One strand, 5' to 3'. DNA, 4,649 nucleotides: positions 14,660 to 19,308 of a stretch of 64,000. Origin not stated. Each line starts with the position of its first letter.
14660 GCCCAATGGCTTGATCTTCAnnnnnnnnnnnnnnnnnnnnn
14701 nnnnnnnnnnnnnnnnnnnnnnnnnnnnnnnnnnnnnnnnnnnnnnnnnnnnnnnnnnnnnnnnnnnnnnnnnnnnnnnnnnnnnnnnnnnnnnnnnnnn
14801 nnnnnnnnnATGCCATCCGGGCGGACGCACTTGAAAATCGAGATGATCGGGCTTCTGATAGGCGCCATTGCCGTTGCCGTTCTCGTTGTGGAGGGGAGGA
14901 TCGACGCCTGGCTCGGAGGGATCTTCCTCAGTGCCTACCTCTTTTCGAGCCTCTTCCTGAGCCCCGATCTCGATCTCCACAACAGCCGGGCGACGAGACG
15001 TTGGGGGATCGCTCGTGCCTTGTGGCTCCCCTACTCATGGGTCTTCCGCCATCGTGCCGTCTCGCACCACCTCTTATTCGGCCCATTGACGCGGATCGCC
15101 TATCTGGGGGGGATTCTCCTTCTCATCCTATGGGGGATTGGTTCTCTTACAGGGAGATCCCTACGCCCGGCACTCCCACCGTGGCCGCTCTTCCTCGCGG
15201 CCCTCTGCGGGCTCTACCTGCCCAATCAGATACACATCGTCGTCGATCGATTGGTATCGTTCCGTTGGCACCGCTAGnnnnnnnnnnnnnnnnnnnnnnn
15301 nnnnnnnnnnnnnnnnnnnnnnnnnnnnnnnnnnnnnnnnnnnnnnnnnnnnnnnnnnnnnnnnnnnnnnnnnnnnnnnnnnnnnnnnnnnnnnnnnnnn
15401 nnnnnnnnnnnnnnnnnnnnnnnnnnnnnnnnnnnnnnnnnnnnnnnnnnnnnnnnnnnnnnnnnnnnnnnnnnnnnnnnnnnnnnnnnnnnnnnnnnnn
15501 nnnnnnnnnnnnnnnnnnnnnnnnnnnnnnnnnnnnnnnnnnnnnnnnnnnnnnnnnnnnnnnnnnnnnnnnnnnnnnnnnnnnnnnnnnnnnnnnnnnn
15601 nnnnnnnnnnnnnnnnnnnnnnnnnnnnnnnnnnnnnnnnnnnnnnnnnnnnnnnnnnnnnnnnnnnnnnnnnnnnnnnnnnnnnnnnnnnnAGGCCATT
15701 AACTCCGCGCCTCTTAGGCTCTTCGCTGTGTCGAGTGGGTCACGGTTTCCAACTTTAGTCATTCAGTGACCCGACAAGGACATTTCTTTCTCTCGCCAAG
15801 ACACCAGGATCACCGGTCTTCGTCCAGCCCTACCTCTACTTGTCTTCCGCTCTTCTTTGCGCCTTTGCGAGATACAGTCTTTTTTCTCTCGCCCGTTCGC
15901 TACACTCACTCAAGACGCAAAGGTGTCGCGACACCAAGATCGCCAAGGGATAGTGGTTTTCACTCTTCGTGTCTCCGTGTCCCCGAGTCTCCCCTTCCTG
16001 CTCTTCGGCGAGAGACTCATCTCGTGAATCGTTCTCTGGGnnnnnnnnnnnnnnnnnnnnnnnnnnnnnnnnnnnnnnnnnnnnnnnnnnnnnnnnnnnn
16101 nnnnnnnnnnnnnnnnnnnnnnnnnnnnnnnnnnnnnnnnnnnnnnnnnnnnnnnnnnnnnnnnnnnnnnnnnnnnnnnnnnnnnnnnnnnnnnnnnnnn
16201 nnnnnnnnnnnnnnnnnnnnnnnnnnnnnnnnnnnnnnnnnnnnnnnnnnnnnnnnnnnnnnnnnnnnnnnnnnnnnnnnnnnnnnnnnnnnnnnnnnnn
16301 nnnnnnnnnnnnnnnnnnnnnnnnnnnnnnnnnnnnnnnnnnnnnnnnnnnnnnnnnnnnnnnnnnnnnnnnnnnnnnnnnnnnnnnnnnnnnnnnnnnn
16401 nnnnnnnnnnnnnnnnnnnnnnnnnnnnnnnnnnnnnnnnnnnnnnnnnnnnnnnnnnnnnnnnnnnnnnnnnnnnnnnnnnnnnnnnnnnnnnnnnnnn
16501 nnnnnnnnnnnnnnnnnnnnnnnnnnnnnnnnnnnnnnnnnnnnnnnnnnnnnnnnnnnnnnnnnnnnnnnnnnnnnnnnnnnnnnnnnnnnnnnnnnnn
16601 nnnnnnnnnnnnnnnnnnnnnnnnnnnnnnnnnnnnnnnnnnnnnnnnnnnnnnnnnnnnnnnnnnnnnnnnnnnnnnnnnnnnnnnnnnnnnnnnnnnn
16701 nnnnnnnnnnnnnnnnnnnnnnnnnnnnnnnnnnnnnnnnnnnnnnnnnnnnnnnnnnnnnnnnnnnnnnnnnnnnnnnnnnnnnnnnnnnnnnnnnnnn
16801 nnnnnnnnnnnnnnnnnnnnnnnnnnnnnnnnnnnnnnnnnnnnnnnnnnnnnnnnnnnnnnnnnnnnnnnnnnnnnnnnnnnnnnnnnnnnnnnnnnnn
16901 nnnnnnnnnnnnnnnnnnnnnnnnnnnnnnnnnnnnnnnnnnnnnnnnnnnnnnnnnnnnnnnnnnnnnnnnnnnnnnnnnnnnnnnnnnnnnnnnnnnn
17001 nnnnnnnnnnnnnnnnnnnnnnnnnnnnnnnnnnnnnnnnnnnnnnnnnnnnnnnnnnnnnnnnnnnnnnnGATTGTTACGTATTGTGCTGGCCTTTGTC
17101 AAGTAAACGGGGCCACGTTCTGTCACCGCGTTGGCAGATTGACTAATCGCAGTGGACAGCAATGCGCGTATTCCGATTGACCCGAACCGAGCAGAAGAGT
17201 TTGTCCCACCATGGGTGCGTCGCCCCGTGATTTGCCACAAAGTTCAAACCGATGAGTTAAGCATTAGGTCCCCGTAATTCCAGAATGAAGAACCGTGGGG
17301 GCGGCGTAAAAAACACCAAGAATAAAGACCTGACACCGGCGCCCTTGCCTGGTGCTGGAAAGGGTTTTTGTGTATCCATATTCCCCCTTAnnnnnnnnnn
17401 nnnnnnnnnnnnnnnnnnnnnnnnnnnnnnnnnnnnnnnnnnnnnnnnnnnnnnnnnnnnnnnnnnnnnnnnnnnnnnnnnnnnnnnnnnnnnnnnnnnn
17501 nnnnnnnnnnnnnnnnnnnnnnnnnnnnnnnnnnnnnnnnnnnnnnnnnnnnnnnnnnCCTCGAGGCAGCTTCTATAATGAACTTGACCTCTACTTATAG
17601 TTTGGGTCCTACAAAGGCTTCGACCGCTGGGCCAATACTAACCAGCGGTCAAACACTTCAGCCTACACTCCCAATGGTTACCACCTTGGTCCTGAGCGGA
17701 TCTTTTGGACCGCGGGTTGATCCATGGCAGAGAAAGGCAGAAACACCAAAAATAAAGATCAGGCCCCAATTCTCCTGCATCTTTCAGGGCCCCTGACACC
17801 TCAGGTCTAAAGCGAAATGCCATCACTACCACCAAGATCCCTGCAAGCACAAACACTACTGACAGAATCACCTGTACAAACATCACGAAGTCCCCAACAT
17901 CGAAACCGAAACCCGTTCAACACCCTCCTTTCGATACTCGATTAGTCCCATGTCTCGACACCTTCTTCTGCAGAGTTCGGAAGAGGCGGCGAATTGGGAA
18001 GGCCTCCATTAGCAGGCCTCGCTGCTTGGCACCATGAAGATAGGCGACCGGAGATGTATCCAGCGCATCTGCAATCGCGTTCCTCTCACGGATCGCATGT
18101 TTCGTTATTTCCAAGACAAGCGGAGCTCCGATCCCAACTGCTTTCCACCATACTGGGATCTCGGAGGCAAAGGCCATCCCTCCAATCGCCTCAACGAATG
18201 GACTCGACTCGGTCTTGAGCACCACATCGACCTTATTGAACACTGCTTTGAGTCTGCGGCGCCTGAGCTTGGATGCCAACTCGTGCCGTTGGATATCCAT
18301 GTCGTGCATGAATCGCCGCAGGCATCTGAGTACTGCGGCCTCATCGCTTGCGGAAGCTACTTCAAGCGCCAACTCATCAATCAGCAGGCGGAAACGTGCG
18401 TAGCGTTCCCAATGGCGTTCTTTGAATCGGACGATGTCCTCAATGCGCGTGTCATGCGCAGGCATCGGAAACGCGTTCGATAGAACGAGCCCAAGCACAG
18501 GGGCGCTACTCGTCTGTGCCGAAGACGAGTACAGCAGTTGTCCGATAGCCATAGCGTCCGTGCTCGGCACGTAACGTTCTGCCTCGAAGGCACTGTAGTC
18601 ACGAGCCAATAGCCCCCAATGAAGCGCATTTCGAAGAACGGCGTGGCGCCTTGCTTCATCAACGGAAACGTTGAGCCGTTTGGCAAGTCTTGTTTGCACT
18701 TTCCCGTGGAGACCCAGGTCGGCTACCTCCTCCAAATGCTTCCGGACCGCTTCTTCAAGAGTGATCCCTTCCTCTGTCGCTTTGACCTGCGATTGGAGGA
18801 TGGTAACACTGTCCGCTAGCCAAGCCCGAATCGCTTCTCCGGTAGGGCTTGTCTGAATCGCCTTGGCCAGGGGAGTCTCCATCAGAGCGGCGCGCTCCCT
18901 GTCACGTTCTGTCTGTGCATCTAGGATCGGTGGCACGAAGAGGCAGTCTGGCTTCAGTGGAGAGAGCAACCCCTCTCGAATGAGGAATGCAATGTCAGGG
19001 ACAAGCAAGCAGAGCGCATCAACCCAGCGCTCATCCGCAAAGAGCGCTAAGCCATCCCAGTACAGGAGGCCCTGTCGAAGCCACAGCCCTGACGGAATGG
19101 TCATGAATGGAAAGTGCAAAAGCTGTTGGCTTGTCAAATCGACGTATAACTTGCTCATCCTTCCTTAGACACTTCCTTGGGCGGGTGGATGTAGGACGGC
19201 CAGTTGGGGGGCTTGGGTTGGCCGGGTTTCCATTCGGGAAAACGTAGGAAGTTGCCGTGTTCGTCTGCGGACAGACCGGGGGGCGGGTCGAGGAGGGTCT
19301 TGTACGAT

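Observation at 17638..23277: Same promoter plus 119-aa leader ORF duplicated in front of two unrelated cargo genes: candidate modular defence/accessory system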

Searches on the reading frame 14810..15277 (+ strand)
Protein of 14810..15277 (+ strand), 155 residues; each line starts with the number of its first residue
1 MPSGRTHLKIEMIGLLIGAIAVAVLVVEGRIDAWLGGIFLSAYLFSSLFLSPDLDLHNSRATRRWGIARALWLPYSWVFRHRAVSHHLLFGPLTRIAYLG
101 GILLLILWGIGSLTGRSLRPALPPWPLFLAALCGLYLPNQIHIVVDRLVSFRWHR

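Call 88: search_protein_families(library=pfam, max_evalue=0.01, proteins=[window:14810-15277:+])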
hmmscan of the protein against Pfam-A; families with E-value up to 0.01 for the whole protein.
window:14810-15277:+ (155 aa): 1 family
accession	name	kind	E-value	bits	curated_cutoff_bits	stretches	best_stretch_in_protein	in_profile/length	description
PF09988.15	DUF2227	-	6.6e-30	104.7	25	1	2-150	1-163/169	Uncharacterized metal-binding protein (DUF2227)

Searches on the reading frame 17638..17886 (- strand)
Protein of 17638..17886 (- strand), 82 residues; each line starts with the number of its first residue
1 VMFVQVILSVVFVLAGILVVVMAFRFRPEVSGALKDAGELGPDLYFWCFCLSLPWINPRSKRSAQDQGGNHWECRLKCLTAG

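Call 5: search_protein_families(library=pfam, proteins=[window:17638-17886:-], max_evalue=0.1)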
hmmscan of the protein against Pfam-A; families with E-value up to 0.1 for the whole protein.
window:17638-17886:- (82 aa): 0 families

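Call 10: search_protein_families(library=padloc, proteins=[window:17638-17886:-], max_evalue=0.1)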
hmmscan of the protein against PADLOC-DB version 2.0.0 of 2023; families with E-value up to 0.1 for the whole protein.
window:17638-17886:- (82 aa): 0 families

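Call 11: search_protein_families(library=ncbifam, proteins=[window:17638-17886:-], max_evalue=0.1)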
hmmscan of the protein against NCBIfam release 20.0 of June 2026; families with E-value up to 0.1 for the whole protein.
window:17638-17886:- (82 aa): 0 families

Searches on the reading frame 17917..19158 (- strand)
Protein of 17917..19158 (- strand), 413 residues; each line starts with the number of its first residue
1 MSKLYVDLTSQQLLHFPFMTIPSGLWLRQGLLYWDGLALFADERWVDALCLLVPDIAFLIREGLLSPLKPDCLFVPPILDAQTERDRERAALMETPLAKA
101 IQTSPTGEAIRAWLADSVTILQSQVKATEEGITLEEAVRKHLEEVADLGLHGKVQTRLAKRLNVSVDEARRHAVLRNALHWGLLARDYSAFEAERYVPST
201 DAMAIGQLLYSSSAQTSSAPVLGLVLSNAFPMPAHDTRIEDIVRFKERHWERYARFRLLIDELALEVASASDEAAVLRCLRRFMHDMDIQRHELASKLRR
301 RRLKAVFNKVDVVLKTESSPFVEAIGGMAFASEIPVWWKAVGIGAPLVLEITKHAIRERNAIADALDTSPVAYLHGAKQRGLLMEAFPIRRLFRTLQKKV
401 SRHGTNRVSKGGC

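Call 5: search_protein_families(library=pfam, proteins=[window:17917-19158:-], max_evalue=0.1)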
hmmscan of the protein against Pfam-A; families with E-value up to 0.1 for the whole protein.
window:17917-19158:- (413 aa): 1 family
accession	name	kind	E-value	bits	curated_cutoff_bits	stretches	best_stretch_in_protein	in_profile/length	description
PF19749.4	DUF6236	-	2.6e-09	37.2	26.2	1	221-378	171-320/324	Family of unknown function (DUF6236)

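Call 10: search_protein_families(library=padloc, proteins=[window:17917-19158:-], max_evalue=0.1)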
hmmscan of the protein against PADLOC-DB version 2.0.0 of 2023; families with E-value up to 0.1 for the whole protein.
window:17917-19158:- (413 aa): 2 families
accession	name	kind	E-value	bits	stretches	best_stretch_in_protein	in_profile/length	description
PDLC02759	SspA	-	0.0055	14.1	1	116-206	246-336/374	SspA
PDLC02657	DndA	-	0.012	12.9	1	117-206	249-338/372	DndA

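Call 11: search_protein_families(library=ncbifam, proteins=[window:17917-19158:-], max_evalue=0.1)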
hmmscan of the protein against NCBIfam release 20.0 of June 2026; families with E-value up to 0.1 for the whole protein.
window:17917-19158:- (413 aa): 0 families

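Call 61: search_solved_structures(query=window:17917-19158:-, max_evalue=1)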
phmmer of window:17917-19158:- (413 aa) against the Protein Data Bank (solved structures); distinct sequences matched with E-value up to 1: 1.
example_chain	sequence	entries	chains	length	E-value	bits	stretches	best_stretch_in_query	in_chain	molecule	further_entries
5nr6_A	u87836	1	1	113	0.02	17.3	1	115-178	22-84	MatB protein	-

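Call 62: find_homologous_proteins(query=window:17917-19158:-, max_evalue=0.001)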
Query window:17917-19158:- (413 aa): 5 proteins with E <= 0.001 among 8000 candidates.
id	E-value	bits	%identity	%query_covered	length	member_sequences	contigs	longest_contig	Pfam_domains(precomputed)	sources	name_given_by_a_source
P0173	9.6e-271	916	100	100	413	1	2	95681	PF19749.5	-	-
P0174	3.5e-172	591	66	99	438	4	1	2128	-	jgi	-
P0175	6.6e-171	587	64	99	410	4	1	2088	-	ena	-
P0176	2.0e-160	552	62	98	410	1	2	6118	-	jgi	-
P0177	1.7e-130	454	53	92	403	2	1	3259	-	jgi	jgi:hypothetical protein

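Call 63: find_encoding_contigs(protein=P0176, flank=6000, max_places=3)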
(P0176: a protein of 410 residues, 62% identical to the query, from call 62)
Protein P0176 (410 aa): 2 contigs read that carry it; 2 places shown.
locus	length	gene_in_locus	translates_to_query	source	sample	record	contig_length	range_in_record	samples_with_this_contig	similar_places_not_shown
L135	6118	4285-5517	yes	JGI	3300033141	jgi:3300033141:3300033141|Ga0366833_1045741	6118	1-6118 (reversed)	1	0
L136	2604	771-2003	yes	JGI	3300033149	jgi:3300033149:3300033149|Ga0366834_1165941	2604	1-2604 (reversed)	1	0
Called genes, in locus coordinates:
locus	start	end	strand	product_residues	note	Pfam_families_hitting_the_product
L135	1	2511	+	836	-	?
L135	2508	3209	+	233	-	PF12686:DUF3800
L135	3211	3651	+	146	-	-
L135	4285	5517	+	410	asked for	-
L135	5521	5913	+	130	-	-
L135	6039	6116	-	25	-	?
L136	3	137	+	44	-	?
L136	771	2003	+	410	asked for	-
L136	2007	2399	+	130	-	-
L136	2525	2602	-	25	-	?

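Call 64: find_encoding_contigs(protein=P0177, flank=6000, max_places=3)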
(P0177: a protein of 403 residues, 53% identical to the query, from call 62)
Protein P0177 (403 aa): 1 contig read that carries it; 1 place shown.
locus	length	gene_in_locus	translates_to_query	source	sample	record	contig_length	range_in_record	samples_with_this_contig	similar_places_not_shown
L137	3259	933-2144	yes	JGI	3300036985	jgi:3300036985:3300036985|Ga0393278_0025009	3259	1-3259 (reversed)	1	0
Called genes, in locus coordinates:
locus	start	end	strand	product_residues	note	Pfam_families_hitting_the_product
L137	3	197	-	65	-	?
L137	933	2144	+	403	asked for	-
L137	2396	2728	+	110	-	-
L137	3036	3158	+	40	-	PF10543:ORF6N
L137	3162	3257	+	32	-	?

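Call 65: find_encoding_contigs(protein=P0175, flank=6000, max_places=3)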
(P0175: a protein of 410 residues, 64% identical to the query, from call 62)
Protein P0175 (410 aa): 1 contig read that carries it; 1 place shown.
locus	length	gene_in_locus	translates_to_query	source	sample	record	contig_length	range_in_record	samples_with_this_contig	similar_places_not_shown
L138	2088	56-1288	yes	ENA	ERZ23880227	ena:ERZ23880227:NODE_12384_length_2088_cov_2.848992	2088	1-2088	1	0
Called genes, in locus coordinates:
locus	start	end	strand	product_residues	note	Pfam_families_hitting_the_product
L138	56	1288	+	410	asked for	-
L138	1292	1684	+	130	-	-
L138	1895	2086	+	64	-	?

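Call 93: predict_structure(alignment_id=A6)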
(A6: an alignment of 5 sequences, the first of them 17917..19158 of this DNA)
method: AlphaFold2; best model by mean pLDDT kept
length: 413 residues; sequences in the alignment: 5
mean_pLDDT: 41.5   pTM: 0.28
mean pLDDT of the five models: 41.5, 41.1, 38.9, 37.7, 35.4
residues with pLDDT >= 90: 0; 70-90: 0; 50-70: 87; < 50: 326
segments of 3 or more residues with pLDDT < 50: 1-23, 33-45, 70-82, 84-86, 91-93, 95-102, 104-129, 137-139, 142-233, 264-268, 294-366, 369-413
pLDDT, mean of each block of 10 residues (from residue 1): 29 32 50 44 48 58 54 45 47 44 44 42 44 51 37 42 41 31 26 26 32 33 31 53 59 52 48 53 54 45 33 32 34 32 34 42 44 43 35 43 40 28
secondary structure, 60 per line:
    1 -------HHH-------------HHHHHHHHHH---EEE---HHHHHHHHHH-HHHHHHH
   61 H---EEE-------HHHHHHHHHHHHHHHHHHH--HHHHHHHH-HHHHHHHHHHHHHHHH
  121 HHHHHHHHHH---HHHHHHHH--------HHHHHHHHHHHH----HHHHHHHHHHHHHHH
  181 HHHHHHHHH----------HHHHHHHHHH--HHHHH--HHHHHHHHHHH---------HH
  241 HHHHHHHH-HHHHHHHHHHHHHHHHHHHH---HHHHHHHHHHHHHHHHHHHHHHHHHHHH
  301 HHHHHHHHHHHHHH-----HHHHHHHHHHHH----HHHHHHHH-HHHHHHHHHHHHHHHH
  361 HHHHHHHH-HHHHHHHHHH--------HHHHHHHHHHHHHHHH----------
elements in order: H24-33 E37-39 H43-52 H54-61 E65-67 H75-93 H96-103 H105-130 H134-141 H150-161 H166-189 H200-209 H212-216 H219-229 H239-248 H250-269 H273-314 H320-331 H336-343 H345-368 H370-379 H388-403
